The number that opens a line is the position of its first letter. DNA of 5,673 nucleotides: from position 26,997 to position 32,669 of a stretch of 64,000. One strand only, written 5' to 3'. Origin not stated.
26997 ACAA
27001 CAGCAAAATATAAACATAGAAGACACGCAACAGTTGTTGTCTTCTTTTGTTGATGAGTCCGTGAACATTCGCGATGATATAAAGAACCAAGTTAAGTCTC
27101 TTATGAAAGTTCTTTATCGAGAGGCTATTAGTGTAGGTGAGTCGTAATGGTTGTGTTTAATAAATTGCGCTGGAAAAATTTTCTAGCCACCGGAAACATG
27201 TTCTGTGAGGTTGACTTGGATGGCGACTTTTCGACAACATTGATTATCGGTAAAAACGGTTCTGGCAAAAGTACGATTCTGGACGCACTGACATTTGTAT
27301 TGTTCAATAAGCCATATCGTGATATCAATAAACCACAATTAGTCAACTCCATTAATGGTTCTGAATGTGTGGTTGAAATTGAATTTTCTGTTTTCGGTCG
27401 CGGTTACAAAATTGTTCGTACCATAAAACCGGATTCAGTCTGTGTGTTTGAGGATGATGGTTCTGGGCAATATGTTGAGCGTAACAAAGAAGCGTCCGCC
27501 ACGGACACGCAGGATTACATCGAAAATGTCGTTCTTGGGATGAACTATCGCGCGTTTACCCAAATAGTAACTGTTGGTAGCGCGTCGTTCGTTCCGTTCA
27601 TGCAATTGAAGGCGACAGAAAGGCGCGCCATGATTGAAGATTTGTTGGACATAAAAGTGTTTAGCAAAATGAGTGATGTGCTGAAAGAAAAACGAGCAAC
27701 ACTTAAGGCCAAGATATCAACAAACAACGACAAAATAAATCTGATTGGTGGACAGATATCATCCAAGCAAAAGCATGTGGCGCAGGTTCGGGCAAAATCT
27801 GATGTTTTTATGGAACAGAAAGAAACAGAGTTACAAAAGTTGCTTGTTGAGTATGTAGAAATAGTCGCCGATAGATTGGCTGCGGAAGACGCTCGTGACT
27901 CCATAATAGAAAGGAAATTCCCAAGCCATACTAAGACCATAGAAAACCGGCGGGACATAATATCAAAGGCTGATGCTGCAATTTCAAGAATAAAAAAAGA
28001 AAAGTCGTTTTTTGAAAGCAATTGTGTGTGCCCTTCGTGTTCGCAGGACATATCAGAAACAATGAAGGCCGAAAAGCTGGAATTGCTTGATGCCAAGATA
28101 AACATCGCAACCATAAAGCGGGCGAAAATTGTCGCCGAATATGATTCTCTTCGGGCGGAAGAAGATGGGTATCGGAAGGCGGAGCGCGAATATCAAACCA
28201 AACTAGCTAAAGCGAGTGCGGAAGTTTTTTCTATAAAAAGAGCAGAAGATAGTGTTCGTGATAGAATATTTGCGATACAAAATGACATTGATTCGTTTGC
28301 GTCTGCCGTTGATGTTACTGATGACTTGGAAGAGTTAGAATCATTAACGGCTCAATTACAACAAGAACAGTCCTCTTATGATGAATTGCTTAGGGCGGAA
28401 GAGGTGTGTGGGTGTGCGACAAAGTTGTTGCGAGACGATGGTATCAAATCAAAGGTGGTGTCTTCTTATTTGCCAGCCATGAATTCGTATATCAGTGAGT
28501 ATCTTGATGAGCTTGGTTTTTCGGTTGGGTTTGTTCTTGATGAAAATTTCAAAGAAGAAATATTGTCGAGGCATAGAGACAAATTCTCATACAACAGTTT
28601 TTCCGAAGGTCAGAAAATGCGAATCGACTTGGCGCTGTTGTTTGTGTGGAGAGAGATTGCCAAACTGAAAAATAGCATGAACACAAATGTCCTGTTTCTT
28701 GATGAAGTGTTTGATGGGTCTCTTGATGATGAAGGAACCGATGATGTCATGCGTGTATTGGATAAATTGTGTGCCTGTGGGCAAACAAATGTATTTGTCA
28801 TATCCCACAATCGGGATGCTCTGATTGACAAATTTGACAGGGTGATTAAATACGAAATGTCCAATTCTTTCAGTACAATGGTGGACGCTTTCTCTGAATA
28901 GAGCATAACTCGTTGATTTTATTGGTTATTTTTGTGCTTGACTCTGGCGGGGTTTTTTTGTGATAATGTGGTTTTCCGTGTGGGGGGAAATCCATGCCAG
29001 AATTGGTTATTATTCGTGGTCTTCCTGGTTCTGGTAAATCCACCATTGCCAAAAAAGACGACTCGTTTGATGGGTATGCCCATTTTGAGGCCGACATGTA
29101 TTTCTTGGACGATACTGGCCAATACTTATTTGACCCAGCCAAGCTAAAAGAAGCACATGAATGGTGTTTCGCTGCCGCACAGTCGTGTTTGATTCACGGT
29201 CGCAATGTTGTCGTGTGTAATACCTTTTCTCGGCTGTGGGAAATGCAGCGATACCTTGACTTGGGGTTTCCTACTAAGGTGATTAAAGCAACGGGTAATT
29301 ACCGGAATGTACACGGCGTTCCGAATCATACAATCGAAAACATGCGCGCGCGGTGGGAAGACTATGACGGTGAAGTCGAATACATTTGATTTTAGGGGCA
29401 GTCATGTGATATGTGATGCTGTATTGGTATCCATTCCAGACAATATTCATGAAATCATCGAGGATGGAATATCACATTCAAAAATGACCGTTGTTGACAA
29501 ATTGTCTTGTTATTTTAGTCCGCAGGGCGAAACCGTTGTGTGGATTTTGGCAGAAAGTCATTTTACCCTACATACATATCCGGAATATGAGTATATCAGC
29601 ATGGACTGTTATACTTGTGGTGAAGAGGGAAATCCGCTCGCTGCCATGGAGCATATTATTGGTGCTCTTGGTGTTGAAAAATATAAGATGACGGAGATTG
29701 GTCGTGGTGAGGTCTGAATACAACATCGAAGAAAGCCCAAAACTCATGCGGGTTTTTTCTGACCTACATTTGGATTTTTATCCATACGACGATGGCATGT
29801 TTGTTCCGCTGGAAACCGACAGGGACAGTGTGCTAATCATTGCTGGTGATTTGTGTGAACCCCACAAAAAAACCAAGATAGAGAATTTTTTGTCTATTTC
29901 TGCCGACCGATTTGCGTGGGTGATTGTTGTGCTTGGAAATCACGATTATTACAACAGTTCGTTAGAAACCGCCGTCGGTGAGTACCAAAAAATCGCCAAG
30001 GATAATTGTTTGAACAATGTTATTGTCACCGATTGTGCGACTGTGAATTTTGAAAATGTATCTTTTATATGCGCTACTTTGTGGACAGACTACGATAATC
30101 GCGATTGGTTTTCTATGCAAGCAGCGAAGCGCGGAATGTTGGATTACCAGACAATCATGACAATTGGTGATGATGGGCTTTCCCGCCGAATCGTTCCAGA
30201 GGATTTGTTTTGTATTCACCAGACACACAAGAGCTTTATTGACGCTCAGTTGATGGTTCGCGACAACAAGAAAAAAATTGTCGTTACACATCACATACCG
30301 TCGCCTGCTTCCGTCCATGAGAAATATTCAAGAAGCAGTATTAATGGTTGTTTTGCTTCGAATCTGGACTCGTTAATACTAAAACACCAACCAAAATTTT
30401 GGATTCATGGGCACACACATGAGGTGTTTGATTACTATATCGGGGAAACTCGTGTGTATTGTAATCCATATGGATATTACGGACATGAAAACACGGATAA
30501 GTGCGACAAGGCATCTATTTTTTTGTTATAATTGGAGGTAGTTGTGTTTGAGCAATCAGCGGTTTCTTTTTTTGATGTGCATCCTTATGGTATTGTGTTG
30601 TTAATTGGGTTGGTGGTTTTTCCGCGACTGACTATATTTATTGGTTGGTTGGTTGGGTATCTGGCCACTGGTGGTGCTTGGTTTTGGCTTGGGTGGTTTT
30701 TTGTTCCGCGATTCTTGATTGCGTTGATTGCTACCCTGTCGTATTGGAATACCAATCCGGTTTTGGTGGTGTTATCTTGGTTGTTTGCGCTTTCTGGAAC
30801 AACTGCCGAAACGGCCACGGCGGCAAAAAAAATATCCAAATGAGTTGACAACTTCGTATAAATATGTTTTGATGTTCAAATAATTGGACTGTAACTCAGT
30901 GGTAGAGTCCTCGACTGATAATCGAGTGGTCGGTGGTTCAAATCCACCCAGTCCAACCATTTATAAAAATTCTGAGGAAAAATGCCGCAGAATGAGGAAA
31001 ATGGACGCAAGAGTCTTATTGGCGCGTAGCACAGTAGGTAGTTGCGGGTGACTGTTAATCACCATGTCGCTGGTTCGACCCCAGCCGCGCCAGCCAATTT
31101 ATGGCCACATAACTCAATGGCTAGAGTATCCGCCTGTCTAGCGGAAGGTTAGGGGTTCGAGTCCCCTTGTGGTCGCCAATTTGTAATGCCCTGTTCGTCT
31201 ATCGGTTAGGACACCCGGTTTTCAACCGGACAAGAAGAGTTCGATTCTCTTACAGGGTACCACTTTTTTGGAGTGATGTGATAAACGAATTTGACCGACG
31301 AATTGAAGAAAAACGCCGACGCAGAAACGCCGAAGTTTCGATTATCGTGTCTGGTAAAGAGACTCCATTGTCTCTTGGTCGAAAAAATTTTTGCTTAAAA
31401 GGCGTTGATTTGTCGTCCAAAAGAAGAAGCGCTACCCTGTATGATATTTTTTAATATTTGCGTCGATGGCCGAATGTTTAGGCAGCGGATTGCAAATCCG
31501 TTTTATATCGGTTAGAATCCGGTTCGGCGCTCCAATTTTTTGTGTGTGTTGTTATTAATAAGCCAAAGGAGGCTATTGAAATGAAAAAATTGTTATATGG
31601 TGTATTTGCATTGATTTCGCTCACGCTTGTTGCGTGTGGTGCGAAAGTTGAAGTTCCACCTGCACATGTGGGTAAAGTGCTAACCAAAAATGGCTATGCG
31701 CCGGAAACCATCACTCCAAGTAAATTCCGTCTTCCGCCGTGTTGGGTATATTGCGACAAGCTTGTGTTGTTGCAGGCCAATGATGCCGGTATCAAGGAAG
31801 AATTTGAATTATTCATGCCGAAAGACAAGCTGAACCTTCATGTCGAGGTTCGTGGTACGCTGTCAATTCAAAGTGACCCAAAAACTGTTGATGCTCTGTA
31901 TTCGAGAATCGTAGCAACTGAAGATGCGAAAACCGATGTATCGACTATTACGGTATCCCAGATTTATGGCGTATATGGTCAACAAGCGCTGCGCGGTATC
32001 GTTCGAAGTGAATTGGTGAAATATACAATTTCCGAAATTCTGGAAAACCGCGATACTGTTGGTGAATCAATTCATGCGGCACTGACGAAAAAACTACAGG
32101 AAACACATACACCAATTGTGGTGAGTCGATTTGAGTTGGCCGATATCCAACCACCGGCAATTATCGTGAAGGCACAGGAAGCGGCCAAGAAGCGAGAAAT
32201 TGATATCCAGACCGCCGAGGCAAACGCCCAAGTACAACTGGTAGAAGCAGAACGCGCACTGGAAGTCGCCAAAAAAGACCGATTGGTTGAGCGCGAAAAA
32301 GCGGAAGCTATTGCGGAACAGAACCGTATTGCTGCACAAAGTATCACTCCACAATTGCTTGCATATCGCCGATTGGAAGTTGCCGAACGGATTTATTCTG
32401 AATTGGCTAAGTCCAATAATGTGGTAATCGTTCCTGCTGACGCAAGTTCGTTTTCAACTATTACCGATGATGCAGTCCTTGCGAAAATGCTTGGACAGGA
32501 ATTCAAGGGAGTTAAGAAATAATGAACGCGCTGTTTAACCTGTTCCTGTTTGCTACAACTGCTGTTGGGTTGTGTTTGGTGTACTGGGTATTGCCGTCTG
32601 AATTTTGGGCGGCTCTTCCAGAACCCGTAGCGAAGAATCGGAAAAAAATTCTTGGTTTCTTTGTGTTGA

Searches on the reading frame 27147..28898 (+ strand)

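Call 13: search_protein_families(library=phrogs, proteins=[window:27147-28898:+], max_evalue=0.00001)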
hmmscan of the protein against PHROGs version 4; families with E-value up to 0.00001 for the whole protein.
window:27147-28898:+ (584 aa): 6 families
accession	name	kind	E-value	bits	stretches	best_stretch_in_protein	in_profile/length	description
phrog_77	-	DNA, RNA and nucleotide metabolism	1.3e-153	514.7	1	1-581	295-955/967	SbcC-like subunit of palindrome specific endonuclease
phrog_1499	-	unknown function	1.5e-15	58.4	1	2-360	3-301/427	-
phrog_19980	-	unknown function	1.9e-12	47.4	1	31-408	30-430/1068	-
phrog_21388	-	DNA, RNA and nucleotide metabolism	3.9e-09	37.6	1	1-94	1-100/126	exonuclease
phrog_3940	-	unknown function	2.6e-08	34.1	0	29-57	26-55/537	-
phrog_293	-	moron, auxiliary metabolic gene and host takeover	2.7e-06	26.6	0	482-567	266-340/1058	ABC transporter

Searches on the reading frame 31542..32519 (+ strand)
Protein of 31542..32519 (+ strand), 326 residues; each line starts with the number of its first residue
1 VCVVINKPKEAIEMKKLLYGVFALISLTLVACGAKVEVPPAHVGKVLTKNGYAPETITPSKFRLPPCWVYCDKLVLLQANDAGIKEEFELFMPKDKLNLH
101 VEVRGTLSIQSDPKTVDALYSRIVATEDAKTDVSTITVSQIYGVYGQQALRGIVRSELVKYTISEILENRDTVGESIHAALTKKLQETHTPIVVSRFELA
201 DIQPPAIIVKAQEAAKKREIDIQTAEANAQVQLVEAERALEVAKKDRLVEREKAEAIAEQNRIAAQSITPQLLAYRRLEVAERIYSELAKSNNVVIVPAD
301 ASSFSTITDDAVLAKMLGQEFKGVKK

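Call 68: search_protein_families(library=pfam, proteins=[window:31542-32519:+], max_evalue=0.001)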
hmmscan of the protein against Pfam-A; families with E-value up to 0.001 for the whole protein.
window:31542-32519:+ (326 aa): 1 family
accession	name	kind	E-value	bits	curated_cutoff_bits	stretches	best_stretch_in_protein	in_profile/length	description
PF01145.31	Band_7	-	3.5e-11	43.9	23.6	1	61-230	26-173/176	SPFH domain / Band 7 family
